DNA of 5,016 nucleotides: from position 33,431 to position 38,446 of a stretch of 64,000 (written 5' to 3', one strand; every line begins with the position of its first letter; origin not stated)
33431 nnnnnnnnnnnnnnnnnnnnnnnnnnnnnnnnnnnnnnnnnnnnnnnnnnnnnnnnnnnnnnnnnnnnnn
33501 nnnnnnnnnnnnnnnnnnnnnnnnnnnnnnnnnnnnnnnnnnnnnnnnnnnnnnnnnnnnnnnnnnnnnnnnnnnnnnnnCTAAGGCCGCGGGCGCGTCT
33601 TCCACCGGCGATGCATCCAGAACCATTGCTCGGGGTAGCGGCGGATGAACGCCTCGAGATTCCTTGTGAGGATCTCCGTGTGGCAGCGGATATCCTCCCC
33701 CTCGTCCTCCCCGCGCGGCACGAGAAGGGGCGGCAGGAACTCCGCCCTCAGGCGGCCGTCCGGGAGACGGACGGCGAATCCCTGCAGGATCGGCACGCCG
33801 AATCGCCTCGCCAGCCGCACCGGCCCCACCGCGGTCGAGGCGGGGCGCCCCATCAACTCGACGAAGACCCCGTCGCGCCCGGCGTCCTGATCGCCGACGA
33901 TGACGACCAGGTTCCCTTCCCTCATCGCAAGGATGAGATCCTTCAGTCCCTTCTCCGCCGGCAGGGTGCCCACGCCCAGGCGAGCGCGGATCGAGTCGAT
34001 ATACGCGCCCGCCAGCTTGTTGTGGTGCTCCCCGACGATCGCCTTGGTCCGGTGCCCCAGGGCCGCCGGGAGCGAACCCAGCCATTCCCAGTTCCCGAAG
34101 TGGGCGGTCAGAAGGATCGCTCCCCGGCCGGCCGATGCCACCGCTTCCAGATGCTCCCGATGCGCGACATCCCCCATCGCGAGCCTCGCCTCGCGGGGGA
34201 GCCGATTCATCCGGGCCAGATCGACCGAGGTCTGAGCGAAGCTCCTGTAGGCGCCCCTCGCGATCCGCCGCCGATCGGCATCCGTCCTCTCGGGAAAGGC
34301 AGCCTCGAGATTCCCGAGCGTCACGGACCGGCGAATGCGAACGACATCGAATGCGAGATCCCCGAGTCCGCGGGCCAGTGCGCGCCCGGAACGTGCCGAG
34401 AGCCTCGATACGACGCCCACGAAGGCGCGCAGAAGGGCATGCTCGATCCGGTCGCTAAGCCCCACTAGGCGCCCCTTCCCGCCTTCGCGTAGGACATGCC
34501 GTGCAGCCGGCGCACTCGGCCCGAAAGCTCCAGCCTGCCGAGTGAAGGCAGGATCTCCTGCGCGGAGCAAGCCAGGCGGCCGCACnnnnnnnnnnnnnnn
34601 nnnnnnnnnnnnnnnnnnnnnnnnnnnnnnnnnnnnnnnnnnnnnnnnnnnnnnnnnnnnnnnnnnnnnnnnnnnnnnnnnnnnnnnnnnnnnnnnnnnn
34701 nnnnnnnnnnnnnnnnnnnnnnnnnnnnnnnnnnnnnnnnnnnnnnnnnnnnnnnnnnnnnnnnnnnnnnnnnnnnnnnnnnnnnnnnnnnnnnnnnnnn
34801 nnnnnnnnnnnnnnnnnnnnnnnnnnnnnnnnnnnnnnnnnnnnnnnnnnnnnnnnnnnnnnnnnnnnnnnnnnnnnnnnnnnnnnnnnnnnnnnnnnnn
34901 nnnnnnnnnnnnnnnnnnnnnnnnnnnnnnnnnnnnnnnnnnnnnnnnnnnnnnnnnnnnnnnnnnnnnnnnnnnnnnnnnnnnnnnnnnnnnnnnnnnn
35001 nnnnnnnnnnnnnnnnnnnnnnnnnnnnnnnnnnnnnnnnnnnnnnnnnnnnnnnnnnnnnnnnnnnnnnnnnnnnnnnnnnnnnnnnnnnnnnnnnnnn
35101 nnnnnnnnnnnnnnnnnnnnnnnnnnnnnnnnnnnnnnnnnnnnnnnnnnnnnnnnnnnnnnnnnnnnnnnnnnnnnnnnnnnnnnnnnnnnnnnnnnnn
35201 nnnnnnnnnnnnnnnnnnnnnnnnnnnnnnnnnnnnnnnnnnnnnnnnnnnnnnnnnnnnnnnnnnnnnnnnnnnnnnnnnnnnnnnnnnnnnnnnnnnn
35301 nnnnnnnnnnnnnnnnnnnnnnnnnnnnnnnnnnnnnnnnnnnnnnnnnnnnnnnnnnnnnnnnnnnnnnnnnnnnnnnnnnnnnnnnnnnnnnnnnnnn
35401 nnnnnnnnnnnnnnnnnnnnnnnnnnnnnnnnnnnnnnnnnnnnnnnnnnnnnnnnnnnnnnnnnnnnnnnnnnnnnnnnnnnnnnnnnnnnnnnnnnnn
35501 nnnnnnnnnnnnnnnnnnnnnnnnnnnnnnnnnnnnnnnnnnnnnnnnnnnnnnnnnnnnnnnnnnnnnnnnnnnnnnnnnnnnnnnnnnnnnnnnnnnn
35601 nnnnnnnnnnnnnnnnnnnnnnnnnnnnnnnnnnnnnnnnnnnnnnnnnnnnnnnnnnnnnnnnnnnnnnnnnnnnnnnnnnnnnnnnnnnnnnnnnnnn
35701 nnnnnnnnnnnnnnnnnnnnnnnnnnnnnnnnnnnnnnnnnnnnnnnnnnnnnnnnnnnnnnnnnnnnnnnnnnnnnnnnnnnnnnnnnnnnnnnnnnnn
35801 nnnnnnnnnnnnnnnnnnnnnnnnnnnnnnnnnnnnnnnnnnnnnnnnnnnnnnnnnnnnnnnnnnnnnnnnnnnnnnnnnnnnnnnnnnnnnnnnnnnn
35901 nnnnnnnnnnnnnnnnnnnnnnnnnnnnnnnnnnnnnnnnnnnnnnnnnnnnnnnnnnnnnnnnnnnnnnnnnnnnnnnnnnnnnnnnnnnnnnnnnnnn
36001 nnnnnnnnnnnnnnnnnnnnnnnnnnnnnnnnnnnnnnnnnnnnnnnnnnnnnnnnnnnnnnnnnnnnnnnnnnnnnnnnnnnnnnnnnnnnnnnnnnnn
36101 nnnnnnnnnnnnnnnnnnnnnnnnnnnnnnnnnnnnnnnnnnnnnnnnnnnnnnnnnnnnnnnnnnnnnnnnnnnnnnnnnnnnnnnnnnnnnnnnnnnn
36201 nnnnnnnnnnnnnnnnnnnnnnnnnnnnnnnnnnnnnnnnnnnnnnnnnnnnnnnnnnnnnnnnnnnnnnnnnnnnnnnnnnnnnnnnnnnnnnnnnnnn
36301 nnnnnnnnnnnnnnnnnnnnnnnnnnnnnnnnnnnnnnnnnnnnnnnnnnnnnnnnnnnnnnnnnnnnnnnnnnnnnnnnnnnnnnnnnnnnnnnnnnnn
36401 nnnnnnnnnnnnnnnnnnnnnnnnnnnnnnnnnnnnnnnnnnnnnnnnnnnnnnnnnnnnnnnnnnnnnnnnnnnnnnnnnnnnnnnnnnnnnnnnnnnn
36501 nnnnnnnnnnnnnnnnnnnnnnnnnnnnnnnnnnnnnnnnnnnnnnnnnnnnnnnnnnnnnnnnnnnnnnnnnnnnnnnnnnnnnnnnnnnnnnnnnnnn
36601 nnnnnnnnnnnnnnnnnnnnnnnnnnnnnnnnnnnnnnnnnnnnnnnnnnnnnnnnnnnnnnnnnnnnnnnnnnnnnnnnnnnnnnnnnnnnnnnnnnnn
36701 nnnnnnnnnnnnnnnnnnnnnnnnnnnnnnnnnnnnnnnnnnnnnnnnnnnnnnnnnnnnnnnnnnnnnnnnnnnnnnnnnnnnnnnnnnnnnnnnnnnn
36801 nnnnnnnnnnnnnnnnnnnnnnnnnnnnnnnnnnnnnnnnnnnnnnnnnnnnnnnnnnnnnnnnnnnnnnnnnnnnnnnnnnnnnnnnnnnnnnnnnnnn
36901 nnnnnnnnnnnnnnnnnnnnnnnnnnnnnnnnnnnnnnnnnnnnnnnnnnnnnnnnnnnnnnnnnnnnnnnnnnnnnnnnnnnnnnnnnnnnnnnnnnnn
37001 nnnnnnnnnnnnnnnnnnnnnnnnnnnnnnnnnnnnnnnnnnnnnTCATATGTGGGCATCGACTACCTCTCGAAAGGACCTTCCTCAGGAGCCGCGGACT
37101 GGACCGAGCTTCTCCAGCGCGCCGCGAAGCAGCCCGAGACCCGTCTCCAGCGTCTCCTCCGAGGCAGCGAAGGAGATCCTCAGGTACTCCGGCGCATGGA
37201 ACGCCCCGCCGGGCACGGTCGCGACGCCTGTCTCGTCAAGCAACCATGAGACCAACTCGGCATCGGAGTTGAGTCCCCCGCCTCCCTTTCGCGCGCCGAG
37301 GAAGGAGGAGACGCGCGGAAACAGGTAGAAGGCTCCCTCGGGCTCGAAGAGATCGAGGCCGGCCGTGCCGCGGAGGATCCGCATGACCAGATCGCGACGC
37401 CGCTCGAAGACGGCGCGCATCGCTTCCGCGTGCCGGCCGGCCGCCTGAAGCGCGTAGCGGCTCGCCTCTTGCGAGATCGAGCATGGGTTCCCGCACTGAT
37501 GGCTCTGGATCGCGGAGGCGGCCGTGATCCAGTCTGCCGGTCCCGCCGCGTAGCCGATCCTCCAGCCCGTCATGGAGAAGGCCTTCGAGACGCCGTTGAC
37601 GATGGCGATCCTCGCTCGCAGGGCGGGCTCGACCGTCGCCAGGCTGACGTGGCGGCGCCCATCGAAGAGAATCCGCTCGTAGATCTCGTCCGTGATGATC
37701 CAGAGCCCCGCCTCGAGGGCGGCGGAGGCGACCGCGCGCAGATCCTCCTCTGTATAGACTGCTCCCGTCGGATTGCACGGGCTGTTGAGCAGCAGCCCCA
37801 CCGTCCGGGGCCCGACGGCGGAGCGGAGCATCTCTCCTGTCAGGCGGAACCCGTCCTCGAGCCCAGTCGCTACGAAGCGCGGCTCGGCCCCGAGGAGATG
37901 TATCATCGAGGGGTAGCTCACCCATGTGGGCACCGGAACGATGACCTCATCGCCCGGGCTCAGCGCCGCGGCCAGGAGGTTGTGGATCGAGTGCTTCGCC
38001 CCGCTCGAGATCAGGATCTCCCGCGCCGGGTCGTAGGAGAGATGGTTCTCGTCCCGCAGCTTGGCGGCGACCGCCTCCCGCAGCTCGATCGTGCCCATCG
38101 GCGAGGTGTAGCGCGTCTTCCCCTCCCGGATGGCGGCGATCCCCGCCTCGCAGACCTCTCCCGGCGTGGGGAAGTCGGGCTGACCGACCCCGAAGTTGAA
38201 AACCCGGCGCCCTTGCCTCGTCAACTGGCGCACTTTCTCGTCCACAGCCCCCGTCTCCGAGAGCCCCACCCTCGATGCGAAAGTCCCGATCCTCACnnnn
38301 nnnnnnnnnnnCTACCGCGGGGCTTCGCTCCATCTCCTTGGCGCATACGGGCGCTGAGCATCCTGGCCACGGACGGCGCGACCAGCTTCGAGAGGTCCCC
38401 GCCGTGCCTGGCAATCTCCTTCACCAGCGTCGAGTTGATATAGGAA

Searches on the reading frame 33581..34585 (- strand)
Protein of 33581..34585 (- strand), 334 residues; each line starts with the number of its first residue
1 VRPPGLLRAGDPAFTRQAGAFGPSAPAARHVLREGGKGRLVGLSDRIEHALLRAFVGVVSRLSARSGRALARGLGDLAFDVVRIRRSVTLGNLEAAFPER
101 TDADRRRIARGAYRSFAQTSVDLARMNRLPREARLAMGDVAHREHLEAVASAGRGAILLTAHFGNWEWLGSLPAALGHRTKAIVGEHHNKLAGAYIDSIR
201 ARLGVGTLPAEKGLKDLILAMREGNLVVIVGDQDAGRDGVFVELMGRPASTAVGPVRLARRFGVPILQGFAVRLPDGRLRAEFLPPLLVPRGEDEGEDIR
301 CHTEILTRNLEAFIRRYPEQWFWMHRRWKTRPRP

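Call 71: search_protein_families(library=pfam, proteins=[window:33581-34585:-], max_evalue=0.0001)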
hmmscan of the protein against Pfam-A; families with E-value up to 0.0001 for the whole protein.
window:33581-34585:- (334 aa): 1 family
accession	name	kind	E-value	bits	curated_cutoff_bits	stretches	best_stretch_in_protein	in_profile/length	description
PF03279.18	Lip_A_acyltrans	-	1.9e-47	162.4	22.3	1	55-330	22-295/295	Bacterial lipid A biosynthesis acyltransferase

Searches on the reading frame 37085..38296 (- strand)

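Call 71: search_protein_families(library=pfam, proteins=[window:37085-38296:-], max_evalue=0.0001)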
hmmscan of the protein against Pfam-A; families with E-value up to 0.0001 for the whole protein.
window:37085-38296:- (403 aa): 2 families
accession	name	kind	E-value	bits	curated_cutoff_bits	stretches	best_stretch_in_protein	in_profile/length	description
PF00155.27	Aminotran_1_2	-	1.1e-68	232.6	19.7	1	31-385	2-356/361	Aminotransferase class I and II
PF01041.23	DegT_DnrJ_EryC1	-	2.9e-07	30.5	19.8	1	96-203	45-145/360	DegT/DnrJ/EryC1/StrS aminotransferase family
